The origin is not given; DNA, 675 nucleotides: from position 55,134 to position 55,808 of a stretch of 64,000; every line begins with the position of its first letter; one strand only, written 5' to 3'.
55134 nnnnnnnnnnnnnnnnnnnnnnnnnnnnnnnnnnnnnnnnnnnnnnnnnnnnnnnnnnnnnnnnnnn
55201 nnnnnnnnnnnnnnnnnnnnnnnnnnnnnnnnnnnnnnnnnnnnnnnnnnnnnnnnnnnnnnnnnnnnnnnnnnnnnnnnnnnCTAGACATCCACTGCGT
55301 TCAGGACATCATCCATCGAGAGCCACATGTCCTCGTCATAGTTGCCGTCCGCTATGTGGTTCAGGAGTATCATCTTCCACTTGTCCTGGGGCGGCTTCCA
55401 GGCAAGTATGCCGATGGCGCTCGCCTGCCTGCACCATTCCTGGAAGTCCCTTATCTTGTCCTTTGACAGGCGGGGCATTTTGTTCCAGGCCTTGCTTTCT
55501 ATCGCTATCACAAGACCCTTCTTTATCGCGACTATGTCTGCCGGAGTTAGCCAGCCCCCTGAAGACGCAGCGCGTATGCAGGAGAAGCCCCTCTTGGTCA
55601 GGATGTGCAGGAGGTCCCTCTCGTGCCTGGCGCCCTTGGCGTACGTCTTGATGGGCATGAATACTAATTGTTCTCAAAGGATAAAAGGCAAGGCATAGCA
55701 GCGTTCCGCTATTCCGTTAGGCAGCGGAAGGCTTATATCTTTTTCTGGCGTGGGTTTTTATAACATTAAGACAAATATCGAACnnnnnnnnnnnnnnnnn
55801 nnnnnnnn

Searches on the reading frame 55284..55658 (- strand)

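Call 50: search_protein_families(library=pfam, proteins=[window:55284-55658:-], max_evalue=0.0001)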
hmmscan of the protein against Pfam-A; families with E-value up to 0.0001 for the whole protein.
window:55284-55658:- (124 aa): 1 family
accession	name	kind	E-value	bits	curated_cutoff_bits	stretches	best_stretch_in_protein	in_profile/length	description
PF01870.24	Hjc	-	4.5e-18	65.4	21.1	1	12-99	2-91/93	Archaeal holliday junction resolvase (hjc)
